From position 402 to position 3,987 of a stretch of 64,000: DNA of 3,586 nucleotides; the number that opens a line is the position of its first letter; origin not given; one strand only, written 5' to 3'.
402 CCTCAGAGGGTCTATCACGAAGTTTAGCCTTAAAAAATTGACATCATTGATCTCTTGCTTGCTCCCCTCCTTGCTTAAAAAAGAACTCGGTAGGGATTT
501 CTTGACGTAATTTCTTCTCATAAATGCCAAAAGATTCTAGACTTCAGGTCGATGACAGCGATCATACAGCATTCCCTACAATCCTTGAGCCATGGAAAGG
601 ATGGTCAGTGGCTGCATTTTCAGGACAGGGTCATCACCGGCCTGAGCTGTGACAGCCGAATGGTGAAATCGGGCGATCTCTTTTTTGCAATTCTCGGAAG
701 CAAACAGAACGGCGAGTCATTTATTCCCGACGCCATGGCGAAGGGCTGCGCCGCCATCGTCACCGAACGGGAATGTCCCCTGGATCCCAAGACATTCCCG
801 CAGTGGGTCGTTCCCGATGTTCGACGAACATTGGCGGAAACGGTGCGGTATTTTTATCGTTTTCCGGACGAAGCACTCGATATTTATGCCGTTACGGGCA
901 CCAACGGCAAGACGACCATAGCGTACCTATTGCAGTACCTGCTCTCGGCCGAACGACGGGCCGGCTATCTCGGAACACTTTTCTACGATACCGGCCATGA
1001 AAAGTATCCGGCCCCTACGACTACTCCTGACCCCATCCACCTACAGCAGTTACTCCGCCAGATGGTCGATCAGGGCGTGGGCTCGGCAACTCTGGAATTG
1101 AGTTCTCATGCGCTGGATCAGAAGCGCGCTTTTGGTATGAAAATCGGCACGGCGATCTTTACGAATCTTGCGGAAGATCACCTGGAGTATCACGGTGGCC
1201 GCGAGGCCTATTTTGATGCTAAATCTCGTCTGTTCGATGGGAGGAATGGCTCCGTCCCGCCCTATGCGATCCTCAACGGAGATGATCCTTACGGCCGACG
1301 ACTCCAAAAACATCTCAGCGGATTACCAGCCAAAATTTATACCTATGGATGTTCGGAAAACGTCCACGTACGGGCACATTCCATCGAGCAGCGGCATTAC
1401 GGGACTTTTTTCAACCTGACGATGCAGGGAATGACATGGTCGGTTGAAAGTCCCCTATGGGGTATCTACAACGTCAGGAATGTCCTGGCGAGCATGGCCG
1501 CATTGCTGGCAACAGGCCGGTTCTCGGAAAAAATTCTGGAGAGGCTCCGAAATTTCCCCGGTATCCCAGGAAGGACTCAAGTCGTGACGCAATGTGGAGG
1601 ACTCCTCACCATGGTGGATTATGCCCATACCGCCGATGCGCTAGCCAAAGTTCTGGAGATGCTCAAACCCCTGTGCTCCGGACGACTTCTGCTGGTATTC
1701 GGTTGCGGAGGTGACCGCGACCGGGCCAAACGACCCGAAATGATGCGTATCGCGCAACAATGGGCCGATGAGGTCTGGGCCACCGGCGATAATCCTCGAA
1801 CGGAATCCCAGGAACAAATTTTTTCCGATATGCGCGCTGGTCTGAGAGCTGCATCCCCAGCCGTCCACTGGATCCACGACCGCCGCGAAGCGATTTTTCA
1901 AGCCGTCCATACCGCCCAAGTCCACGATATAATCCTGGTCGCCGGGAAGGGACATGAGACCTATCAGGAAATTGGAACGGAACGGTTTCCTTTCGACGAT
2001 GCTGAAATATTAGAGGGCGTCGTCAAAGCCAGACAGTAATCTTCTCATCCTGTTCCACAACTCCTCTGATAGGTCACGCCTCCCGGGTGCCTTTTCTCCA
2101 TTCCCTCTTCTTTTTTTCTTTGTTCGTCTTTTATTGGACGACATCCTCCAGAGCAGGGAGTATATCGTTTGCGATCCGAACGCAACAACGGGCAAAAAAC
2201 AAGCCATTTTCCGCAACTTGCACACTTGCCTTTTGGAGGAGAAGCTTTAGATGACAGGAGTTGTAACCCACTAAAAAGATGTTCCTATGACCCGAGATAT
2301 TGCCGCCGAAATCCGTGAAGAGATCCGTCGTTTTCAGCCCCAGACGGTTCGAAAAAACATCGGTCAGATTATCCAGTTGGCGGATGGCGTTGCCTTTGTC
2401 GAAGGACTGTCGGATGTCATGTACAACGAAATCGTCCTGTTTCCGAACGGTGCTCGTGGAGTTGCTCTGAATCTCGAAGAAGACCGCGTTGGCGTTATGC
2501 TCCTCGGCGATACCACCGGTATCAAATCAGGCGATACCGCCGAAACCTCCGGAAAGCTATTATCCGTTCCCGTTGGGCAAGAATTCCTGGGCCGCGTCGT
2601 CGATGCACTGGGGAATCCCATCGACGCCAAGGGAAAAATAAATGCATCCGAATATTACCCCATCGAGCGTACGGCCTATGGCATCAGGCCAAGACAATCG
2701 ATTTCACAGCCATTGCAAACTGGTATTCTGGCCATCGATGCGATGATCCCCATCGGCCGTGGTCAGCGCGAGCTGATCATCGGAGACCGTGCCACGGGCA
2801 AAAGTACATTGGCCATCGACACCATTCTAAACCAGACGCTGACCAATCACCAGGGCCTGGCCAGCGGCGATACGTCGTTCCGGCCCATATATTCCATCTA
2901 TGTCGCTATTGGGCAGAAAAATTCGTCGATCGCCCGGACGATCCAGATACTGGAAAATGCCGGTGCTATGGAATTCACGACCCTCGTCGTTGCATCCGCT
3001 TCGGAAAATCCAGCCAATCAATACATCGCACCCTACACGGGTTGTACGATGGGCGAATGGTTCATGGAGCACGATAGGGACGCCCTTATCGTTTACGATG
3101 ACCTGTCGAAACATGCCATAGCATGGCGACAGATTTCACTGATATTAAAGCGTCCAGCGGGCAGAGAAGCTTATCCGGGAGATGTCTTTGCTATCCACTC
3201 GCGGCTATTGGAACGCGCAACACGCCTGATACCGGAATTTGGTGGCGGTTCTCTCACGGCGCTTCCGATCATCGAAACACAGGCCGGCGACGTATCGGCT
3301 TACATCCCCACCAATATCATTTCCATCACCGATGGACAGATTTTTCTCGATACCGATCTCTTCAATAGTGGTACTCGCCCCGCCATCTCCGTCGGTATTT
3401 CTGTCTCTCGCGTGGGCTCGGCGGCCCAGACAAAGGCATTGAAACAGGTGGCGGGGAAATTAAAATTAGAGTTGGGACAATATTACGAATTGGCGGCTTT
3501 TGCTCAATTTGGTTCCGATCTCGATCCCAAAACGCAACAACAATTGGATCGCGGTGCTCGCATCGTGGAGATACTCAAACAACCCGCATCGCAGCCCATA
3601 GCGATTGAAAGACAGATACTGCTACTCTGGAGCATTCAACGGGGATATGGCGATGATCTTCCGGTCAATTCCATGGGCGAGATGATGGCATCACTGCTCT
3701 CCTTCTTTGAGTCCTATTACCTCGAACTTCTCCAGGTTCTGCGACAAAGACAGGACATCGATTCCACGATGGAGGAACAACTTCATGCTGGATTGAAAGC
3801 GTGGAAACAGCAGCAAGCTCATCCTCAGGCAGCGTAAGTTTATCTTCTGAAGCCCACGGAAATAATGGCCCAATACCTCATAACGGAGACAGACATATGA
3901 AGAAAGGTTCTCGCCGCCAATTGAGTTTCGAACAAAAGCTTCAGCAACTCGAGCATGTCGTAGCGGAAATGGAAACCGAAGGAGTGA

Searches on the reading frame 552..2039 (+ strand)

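Call 47: search_protein_families(library=pfam, proteins=[window:552-2039:+], max_evalue=0.00001)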
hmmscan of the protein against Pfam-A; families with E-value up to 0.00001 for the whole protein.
window:552-2039:+ (495 aa): 3 families
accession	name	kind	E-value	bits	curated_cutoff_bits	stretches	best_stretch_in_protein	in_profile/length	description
PF08245.18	Mur_ligase_M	-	3.2e-48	164.8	24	1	114-317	1-199/200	Mur ligase middle domain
PF02875.26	Mur_ligase_C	-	3.5e-30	105.9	28.4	1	340-467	1-127/127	Mur ligase, glutamate ligase domain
PF01225.30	Mur_ligase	-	8.8e-08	32.9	21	1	28-101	2-94/95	Mur ligase family, catalytic domain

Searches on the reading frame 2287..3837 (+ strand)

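Call 47: search_protein_families(library=pfam, proteins=[window:2287-3837:+], max_evalue=0.00001)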
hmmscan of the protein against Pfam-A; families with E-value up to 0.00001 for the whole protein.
window:2287-3837:+ (516 aa): 3 families
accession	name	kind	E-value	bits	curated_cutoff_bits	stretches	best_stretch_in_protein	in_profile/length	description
PF00006.31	ATP-synt_ab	-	3.1e-73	246.4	29.5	1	146-374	1-213/213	ATP synthase alpha/beta family, nucleotide-binding domain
PF00306.32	ATP-synt_ab_C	-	1.9e-39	135.3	27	1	381-504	1-124/126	ATP synthase alpha/beta chain, C terminal domain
PF02874.29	ATP-synt_ab_N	-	5.6e-12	46.4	20.9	1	23-86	3-66/69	ATP synthase alpha/beta family, beta-barrel domain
